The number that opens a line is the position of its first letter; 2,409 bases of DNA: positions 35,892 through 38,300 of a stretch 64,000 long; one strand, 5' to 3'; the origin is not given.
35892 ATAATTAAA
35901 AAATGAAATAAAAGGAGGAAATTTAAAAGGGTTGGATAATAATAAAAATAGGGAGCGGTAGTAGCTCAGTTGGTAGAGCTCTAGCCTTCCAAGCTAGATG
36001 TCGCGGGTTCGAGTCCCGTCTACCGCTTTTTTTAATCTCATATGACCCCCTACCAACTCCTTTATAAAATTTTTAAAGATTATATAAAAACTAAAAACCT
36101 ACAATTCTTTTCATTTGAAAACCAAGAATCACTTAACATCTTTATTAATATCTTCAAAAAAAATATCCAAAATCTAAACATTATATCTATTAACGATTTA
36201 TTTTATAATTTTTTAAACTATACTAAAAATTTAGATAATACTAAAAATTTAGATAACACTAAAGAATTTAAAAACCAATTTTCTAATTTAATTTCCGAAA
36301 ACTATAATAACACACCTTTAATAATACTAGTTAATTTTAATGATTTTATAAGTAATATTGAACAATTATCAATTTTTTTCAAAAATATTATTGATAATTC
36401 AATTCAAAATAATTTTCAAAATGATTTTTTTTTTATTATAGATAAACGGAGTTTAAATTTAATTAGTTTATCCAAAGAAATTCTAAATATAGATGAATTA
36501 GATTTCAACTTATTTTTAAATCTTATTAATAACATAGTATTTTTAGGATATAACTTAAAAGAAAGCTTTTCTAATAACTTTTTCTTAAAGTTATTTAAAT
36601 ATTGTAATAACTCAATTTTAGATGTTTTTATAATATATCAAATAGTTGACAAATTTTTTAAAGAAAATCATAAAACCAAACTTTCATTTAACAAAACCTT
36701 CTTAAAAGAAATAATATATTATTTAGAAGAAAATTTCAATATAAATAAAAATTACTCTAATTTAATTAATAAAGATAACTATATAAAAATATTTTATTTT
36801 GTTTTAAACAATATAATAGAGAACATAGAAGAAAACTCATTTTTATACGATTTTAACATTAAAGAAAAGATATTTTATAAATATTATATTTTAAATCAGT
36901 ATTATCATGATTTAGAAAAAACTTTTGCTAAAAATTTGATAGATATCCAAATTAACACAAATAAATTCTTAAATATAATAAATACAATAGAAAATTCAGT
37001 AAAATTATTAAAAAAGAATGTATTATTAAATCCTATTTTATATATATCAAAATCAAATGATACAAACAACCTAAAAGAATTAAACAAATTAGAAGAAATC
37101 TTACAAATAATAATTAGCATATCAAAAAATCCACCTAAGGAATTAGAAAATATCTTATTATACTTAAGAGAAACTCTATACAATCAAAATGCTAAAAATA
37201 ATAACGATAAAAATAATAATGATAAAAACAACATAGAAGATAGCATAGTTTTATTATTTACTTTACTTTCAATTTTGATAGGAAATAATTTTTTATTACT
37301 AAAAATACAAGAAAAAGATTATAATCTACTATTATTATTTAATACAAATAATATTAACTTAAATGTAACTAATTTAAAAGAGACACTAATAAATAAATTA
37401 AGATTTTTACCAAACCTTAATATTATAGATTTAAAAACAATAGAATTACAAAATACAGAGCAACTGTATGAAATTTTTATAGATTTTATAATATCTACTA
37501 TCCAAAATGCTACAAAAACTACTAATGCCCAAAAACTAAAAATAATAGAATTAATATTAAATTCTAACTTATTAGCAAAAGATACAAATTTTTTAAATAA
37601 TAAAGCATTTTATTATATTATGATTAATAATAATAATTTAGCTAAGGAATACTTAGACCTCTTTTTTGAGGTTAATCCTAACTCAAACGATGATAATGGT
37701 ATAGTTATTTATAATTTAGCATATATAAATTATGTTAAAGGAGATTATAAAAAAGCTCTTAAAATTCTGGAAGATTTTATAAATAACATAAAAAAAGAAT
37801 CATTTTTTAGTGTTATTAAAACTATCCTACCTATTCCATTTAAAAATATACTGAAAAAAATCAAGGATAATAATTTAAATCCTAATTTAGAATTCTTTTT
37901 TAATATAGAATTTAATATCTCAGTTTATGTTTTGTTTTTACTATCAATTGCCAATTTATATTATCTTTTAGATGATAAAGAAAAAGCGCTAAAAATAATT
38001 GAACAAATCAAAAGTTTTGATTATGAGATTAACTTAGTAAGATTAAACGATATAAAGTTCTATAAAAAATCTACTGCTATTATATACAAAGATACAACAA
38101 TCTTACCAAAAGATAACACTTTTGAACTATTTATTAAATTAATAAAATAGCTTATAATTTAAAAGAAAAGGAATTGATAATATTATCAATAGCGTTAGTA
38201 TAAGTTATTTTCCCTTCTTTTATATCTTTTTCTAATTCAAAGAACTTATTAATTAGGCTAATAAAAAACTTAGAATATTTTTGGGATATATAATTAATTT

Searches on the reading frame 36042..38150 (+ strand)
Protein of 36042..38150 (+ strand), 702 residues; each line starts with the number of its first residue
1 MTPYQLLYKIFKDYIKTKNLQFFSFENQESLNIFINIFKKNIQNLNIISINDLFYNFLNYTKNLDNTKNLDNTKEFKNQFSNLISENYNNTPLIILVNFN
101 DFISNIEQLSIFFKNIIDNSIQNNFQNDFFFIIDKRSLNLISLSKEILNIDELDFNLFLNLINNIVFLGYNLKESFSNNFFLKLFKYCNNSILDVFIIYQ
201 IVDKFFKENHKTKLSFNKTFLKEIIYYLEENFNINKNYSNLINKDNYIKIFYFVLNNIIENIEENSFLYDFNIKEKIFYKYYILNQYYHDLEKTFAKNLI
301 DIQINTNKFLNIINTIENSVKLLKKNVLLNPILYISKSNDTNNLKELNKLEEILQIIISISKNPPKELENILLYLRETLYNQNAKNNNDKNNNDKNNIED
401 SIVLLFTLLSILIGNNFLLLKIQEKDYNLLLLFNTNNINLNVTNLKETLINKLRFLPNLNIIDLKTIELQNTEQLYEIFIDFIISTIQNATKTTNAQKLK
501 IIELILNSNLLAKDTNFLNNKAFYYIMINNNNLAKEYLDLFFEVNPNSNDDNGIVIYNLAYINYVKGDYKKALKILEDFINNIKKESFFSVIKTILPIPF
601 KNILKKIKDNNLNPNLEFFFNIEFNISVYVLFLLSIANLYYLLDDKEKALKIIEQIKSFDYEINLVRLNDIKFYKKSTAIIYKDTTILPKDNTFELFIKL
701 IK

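Call 85: search_protein_families(library=padloc, proteins=[window:36042-38150:+], max_evalue=0.00001)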
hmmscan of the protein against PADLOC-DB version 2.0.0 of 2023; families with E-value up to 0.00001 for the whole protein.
window:36042-38150:+ (702 aa): 0 families

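Call 86: search_protein_families(library=pfam, proteins=[window:36042-38150:+], max_evalue=0.0001)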
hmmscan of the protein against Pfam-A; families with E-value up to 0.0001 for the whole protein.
window:36042-38150:+ (702 aa): 1 family
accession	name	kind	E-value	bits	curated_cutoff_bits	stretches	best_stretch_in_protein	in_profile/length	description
PF13174.12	TPR_6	-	8e-05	23.5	26.3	0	556-582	3-29/33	Tetratricopeptide repeat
